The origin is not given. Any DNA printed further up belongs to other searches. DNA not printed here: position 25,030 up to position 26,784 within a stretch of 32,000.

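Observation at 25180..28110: Two paralogous PAI-like flavoproteins at the tail of the pfa-type operon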

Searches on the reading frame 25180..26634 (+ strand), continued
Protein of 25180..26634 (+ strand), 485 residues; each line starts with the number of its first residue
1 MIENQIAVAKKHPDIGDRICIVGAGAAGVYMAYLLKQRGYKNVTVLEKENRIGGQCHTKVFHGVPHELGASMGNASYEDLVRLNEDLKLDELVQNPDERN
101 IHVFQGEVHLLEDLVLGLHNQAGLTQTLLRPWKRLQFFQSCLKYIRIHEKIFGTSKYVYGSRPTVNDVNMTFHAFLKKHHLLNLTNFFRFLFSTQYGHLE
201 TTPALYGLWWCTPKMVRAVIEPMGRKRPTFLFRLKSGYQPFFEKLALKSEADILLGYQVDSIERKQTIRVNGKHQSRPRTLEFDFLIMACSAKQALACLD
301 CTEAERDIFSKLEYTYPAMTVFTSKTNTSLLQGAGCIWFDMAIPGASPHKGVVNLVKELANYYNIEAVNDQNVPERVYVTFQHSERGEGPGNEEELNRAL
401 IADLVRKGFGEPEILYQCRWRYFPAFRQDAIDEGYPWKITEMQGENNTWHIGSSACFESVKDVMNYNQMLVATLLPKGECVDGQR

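Call 51: fold_search(model_id=the predicted structure, library=pdb)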
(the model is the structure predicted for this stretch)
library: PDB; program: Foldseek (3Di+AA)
matches with E <= 10: 1768; with E <= 0.001: 897
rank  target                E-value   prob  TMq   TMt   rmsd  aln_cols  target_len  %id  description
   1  2b9w                  9.4e-29  1.00  0.76  0.86   3.8       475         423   21  Crystal Structure of CLA-producing fatty acid isomerase from P. acnes (released 2006-01-31)
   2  9kp8                  1.4e-21  1.00  0.66  0.73   5.3       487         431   16  Crystal structure of FAD-dependent oxidase CpaO (released 2025-11-26)
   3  9a78_B                1.9e-20  1.00  0.64  0.66   6.7       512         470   15  Integrative model of SYFB-CGOX by crosslinking MS and deep learning (released 2024-09-18)
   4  3lov                  2.1e-20  1.00  0.63  0.67   7.1       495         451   17  Crystal structure of Putative protoporphyrinogen oxidase (YP_001813199.1) from Exiguobacterium sp. 255-15 at 2.06 A reso (released 2010-02-23)
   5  6cr0                  5.6e-20  1.00  0.63  0.70   5.2       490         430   14  1.55 A resolution structure of (S)-6-hydroxynicotine oxidase from Shinella HZN7 (released 2018-03-28)
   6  2yg7_A                1.1e-19  1.00  0.65  0.69   5.4       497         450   14  Structure-based redesign of cofactor binding in Putrescine Oxidase: A394C-A396T-Q431G Triple mutant (released 2011-05-18)
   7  7c4a_B                1.3e-19  1.00  0.58  0.63   6.8       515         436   12  nicA2 with cofactor FAD (released 2020-06-03)
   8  4ivm                  1.9e-19  1.00  0.63  0.66   6.5       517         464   14  Structure of human protoporphyrinogen IX oxidase(R59G) (released 2013-03-06)
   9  2ivd_B                3.2e-19  1.00  0.64  0.68   6.0       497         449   15  Structure of protoporphyrinogen oxidase from Myxococcus xanthus with acifluorfen (released 2006-10-17)
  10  7u6l_D                4.5e-19  1.00  0.61  0.67   6.0       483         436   14  Pseudooxynicotine amine oxidase (released 2022-07-20)
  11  2ive_A                6.0e-19  1.00  0.65  0.70   6.2       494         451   15  Structure of protoporphyrinogen oxidase from Myxococcus xanthus (released 2006-10-17)
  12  7eme_A                6.0e-19  1.00  0.60  0.69   5.8       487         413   15  Putative Leptospira interrogans recombinant L-amino acid oxidase (released 2021-08-18)
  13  8dq7_A                6.0e-19  1.00  0.61  0.67   5.7       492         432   12  The structure of NicA2 variant F104L/A107T/S146I/G317D/H368R/L449V/N462S from Pseudomonas putida (released 2023-07-26)
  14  2yg3_A                8.1e-19  1.00  0.65  0.69   5.6       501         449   14  Structure-based redesign of cofactor binding in Putrescine Oxidase: wild type enzyme (released 2011-05-18)
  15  2ive_B                1.0e-18  1.00  0.64  0.68   6.2       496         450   14  Structure of protoporphyrinogen oxidase from Myxococcus xanthus (released 2006-10-17)
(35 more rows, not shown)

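Call 69: find_encoding_contigs(protein=P0005, flank=8000, max_places=2)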
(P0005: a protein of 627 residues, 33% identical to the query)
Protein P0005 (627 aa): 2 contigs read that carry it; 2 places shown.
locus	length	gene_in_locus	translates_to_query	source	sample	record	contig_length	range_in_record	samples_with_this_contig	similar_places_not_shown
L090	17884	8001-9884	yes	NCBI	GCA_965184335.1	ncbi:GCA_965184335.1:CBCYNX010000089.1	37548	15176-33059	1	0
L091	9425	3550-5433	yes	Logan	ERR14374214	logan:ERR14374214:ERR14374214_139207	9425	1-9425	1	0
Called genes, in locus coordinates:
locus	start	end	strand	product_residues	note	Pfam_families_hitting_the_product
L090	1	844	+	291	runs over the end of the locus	PF10520:Lipid_desat (weak)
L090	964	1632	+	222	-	-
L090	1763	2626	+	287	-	-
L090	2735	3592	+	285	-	-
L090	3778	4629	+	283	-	-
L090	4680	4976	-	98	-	PF09538:FYDLN_acid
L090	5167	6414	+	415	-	PF00162:PGK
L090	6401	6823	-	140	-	PF06262:Zincin_1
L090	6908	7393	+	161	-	-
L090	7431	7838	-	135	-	-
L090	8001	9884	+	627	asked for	PF07992:Pyr_redox_2 (faint), PF00070:Pyr_redox (faint), PF01266:DAO (faint), PF01593:Amino_oxidase, PF13450:NAD_binding_8, PF13738:Pyr_redox_3 (weak)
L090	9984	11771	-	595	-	PF08439:Peptidase_M3_N, PF01432:Peptidase_M3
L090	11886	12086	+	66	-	PF01783:Ribosomal_L32p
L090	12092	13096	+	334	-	PF02504:FA_synthesis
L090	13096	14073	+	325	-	PF00108:Thiolase_N, PF08545:ACP_syn_III, PF08541:ACP_syn_III_C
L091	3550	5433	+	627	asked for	PF07992:Pyr_redox_2 (faint), PF00070:Pyr_redox (faint), PF01266:DAO (faint), PF01593:Amino_oxidase, PF13450:NAD_binding_8, PF13738:Pyr_redox_3 (weak)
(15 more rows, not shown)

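Call 70: find_encoding_contigs(protein=P0007, flank=8000, max_places=2)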
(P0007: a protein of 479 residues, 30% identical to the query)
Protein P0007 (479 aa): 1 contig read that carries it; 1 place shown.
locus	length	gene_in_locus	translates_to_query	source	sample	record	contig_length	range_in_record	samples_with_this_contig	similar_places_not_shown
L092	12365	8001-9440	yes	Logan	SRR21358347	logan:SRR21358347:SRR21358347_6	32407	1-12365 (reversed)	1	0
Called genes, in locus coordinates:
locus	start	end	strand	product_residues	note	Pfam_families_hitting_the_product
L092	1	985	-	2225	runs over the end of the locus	PF04851:ResIII (weak), PF13086:AAA_11, PF13604:AAA_30 (faint), PF13245:AAA_19 (faint), PF13087:AAA_12, PF14559:TPR_19 (faint)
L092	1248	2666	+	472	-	-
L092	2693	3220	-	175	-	PF00383:dCMP_cyt_deam_1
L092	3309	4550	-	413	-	-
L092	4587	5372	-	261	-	PF13489:Methyltransf_23, PF13847:Methyltransf_31, PF08241:Methyltransf_11, PF08242:Methyltransf_12, PF13649:Methyltransf_25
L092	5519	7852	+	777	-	PF07732:Cu-oxidase_3, PF00394:Cu-oxidase, PF07731:Cu-oxidase_2, PF05275:CopB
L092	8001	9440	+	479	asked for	PF01266:DAO (weak), PF01593:Amino_oxidase, PF13450:NAD_binding_8, PF13738:Pyr_redox_3 (weak)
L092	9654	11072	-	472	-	PF02113:Peptidase_S13, PF00768:Peptidase_S11 (weak), PF13354:Beta-lactamase2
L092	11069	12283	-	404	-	PF07690:MFS_1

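Call 71: find_encoding_contigs(protein=P0013, flank=8000, max_places=2)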
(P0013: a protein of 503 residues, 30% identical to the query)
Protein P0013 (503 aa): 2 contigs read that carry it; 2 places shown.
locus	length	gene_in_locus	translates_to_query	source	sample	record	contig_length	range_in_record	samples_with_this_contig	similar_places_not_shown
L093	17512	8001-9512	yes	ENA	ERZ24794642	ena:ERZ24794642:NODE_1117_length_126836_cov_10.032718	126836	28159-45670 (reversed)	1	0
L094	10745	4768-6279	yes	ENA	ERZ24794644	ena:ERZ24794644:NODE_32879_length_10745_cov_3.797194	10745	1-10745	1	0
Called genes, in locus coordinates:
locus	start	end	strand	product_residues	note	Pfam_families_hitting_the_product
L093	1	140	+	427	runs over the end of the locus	-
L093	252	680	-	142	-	-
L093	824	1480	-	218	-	PF00440:TetR_N, PF17932:TetR_C_24 (weak)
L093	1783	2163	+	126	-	PF07238:PilZ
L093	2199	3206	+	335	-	PF03781:FGE-sulfatase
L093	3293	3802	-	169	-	PF02639:DUF188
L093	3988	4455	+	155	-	PF00571:CBS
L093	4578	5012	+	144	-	-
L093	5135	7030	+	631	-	PF09699:Paired_CXXCH_1 (faint), PF14522:Cytochrome_C7 (faint), PF13435:Cytochrome_C554 (faint)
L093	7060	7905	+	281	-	PF13489:Methyltransf_23, PF13847:Methyltransf_31, PF08241:Methyltransf_11, PF08242:Methyltransf_12, PF13649:Methyltransf_25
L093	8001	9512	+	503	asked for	PF01266:DAO (faint), PF01593:Amino_oxidase, PF13450:NAD_binding_8, PF13738:Pyr_redox_3 (faint)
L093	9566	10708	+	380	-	PF13439:Glyco_transf_4, PF00534:Glycos_transf_1, PF13692:Glyco_trans_1_4, PF13524:Glyco_trans_1_2 (weak)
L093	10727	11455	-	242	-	-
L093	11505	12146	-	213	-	PF22784:PTP-SAK, PF00782:DSPc, PF22785:Tc-R-P, PF14566:PTPlike_phytase (weak)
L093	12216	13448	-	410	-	PF00155:Aminotran_1_2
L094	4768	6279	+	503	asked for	PF01266:DAO (faint), PF01593:Amino_oxidase, PF13450:NAD_binding_8, PF13738:Pyr_redox_3 (faint)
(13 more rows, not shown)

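Call 75: search_solved_structures(query=L001:8376-10001:+, max_evalue=0.001)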
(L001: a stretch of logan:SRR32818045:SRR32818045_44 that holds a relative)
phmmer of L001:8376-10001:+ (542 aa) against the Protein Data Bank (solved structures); distinct sequences matched with E-value up to 0.001: 54.
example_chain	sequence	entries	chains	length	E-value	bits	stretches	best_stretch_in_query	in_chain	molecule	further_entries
5mog_A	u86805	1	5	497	1.5e-07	33.8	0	4-79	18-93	Phytoene dehydrogenase, chloroplastic/chromoplastic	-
9rum_A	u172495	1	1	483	8.5e-07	31.2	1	2-96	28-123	Tetrapodal ancestor of L-amino acid oxidase: Q225A mutant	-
9rvh_A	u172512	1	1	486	8.6e-07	31.2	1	2-96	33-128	Tetrapodal ancestor of L-amino acid oxidase: Q225A-Loop (P361-PREGA-L367) mutant with phen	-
9rvj_A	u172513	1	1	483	1e-06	30.9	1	2-96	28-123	Tetrapodal ancestor of L-amino acid oxidase: Q225H - W377I double mutant with phenylalanin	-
9qs1_A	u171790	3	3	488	1e-06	30.9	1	2-97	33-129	Tetrapodal ancestor of L-amino acis oxidases | Tetrapodal ancestor of L-amino acid oxidases | Tetrapodal ancestor of L-amino acid oxidases co-crystallised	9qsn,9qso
9run_A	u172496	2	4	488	1e-06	30.9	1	2-97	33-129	Tetrapodal ancestor of L-amino acid oxidase: Q225H-W377I double mutant | Tetrapodal ancestor of L-amino acid oxidases: W377I mutant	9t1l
9t73_B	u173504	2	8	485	1.1e-06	30.9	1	2-95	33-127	Tetrapodal ancestor of L-amino acid oxidases: I224A-Q225H-P361-PREGA-L367 bound to phenyla | Tetrapodal ancestor of L-amino acid oxidase: I224A-Q225H-P361-PREGA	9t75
8eej_B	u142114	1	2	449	0.00011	24.2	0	1-49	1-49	Amine oxidase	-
8eef_A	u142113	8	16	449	0.00011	24.2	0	1-49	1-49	Amine oxidase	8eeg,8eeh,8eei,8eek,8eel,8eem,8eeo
8een_B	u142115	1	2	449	0.00011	24.2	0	1-49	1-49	Amine oxidase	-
4bay_A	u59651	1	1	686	0.00029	22.9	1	2-54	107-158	LYSINE-SPECIFIC HISTONE DEMETHYLASE 1A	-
6vyp_M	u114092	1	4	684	0.00029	22.8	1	2-54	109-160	Lysine-specific histone demethylase 1A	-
2c75_A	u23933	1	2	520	0.00031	22.8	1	5-46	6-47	AMINE OXIDASE (FLAVIN-CONTAINING) B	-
2hko_A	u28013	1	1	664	0.00032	22.7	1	2-54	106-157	Lysine-specific histone demethylase 1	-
2x0l_A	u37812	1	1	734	0.00032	22.7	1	2-54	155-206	LYSINE-SPECIFIC HISTONE DEMETHYLASE 1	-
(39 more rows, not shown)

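Call 76: search_solved_structures(query=L001:11428-12981:+, max_evalue=0.001)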
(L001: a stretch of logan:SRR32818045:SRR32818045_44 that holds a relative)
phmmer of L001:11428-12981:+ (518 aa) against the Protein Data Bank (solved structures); distinct sequences matched with E-value up to 0.001: 1.
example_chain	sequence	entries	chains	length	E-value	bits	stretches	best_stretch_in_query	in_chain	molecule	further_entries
4dgk_A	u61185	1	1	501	0.00022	23.3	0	220-461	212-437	Phytoene dehydrogenase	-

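Call 87: search_protein_representatives(alignment_id=A2)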
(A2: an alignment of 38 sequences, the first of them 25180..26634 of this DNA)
Query: 38 sequences, 475 profile positions. Proteins with E-value up to 0.001 (for the whole library): 71698; up to 1e-10: 11724; up to 1e-30: 1119. The best 150 are listed.
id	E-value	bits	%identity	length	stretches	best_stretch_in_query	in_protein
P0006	4.9e-160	550.0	-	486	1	9-471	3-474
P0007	1.5e-157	541.9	-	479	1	4-467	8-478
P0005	1.9e-156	538.2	-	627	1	7-468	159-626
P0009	2.5e-153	527.9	-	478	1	26-469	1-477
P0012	2.9e-153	527.7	-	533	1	3-469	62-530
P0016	6.1e-150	516.7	-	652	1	3-467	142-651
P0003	9.0e-150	516.2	-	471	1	4-466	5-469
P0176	9.5e-148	509.5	-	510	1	3-467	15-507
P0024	3.6e-147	507.6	-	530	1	4-467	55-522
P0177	2.3e-146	505.0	-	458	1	26-469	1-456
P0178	9.7e-146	502.9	-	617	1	6-469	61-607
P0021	3.3e-143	494.5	-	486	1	13-470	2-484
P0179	8.2e-142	489.9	-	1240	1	7-468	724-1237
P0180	4.7e-141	487.4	-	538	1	6-472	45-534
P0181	5.9e-141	487.1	-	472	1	5-467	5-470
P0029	2.8e-135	468.4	-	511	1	6-470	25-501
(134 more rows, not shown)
